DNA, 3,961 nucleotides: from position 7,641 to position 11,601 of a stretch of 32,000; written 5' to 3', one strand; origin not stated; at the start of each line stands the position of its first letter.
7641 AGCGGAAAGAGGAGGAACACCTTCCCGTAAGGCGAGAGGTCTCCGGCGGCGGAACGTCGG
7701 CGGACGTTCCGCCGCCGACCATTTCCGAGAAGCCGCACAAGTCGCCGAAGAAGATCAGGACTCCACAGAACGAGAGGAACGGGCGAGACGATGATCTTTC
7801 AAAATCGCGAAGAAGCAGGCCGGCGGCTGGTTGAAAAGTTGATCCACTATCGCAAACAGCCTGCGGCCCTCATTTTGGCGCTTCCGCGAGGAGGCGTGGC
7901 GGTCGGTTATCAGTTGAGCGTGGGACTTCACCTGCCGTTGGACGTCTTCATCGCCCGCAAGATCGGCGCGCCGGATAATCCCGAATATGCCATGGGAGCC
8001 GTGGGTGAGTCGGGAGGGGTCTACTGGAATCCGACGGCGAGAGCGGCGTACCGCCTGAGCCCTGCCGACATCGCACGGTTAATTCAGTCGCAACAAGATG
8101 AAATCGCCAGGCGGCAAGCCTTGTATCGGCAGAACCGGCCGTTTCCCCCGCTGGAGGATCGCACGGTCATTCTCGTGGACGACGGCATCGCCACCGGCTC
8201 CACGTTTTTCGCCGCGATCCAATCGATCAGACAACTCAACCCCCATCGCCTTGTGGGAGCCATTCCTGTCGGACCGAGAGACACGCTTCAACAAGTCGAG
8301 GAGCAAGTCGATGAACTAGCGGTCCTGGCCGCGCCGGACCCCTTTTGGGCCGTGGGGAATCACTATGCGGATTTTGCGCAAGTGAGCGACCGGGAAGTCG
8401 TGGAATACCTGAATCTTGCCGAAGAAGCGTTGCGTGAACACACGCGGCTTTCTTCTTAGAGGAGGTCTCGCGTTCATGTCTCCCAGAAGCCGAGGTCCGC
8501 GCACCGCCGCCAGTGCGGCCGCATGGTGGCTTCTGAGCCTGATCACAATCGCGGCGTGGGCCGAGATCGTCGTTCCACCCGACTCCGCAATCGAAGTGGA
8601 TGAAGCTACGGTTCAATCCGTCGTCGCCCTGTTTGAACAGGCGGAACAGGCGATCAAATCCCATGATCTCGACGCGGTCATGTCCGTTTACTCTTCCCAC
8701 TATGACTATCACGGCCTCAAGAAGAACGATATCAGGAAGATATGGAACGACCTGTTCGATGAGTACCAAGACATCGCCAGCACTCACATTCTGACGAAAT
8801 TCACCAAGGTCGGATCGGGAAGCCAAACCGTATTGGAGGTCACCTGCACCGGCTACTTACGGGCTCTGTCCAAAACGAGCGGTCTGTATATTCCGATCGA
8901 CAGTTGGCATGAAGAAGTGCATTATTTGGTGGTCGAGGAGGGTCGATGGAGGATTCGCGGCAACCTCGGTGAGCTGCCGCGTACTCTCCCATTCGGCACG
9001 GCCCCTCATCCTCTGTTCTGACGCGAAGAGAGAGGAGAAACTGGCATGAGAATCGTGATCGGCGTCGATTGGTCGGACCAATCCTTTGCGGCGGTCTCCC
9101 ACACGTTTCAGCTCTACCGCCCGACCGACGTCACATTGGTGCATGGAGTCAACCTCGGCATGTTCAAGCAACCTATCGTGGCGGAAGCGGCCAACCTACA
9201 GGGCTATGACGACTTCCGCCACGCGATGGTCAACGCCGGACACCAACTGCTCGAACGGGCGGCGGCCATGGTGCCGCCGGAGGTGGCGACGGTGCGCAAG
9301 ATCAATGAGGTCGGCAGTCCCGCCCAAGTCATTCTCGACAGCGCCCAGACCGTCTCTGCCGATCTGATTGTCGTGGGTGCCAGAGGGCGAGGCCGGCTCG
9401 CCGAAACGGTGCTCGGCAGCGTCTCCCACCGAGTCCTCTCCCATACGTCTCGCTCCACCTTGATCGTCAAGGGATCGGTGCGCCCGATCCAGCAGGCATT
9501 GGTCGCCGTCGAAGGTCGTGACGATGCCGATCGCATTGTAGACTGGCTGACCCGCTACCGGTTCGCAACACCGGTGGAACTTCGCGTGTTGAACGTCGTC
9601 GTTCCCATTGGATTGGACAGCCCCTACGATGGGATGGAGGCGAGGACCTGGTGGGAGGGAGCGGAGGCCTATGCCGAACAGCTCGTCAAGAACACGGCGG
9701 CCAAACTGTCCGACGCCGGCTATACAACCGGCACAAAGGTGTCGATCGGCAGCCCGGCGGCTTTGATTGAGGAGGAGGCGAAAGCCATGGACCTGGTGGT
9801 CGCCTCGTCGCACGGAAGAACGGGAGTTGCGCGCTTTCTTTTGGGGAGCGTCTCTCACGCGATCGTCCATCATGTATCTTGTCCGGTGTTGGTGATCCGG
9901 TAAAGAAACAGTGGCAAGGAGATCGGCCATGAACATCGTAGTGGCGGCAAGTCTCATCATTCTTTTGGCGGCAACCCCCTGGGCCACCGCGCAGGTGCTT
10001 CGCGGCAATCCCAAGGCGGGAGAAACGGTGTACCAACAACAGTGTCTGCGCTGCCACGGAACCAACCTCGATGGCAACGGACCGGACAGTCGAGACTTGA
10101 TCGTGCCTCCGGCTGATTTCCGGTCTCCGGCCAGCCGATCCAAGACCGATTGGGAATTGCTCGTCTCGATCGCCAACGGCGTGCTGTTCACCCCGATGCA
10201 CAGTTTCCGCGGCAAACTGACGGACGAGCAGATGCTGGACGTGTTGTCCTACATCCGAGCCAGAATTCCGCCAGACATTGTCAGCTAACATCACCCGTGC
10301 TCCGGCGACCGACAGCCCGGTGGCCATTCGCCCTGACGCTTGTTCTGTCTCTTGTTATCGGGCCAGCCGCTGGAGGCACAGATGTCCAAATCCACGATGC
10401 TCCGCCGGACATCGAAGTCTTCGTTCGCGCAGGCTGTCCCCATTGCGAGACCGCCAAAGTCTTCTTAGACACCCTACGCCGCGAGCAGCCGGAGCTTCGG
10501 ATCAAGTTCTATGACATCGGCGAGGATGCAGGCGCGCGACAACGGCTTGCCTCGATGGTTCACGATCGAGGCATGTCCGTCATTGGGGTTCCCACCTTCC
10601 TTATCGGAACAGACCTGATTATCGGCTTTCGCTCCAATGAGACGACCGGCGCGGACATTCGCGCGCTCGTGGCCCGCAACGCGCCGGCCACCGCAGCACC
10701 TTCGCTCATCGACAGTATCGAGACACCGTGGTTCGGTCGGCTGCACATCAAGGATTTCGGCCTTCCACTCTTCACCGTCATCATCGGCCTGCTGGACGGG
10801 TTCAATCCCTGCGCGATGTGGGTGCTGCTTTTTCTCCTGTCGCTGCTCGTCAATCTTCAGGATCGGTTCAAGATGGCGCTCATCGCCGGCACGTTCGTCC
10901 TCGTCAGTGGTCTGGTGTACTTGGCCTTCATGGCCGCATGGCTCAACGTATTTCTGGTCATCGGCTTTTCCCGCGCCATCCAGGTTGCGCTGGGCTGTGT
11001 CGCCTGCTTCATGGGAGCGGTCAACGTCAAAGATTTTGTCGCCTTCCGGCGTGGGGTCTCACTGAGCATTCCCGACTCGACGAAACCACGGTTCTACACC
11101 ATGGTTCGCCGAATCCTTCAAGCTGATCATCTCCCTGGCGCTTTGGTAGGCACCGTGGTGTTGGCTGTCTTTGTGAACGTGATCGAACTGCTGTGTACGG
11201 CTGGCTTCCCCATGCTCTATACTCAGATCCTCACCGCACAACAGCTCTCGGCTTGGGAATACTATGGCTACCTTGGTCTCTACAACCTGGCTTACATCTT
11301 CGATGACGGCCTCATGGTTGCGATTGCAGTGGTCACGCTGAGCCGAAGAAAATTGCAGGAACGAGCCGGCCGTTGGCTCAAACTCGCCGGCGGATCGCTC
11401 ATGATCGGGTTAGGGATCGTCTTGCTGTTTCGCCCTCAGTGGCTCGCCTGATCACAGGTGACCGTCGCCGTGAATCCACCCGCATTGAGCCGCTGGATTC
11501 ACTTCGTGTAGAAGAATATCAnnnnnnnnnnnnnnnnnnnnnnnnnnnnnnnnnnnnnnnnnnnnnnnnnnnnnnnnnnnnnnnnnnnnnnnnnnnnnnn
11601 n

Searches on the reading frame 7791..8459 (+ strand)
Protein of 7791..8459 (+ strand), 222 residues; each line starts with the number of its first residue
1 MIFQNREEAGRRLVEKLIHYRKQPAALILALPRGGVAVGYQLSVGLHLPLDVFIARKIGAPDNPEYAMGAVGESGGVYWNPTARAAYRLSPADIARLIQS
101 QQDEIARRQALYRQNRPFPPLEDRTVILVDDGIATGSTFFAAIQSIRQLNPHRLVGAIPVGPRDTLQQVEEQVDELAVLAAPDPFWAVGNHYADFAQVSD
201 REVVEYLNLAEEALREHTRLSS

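Call 15: search_protein_families(library=pfam, proteins=[window:7791-8459:+], max_evalue=0.001)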
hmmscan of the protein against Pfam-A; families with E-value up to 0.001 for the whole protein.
window:7791-8459:+ (222 aa): 3 families
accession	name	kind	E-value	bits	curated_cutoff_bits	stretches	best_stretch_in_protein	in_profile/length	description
PF00156.33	Pribosyltran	-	2.4e-10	40.4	26.3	1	5-166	10-130/158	Phosphoribosyl transferase domain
PF14681.12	UPRTase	-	1.4e-05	25.1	27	1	99-181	97-180/206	Uracil phosphoribosyltransferase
PF15609.12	PRTase_2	-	6.4e-05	23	28.8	1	121-155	117-151/188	Phosphoribosyl transferase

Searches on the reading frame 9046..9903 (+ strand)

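Call 59: search_protein_families(library=pfam, proteins=[window:9046-9903:+], max_evalue=0.01)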
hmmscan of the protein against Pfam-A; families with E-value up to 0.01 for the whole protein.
window:9046-9903:+ (285 aa): 1 family
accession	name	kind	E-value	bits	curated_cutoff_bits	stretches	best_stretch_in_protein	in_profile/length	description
PF00582.32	Usp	-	2e-43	148.8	24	2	149-285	3-141/141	Universal stress protein family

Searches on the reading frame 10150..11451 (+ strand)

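Call 15: search_protein_families(library=pfam, proteins=[window:10150-11451:+], max_evalue=0.001)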
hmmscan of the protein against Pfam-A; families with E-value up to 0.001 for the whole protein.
window:10150-11451:+ (433 aa): 1 family
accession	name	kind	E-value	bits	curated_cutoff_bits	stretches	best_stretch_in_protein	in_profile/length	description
PF00462.30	Glutaredoxin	-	1.5e-05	25.5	22.9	1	88-153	1-56/60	Glutaredoxin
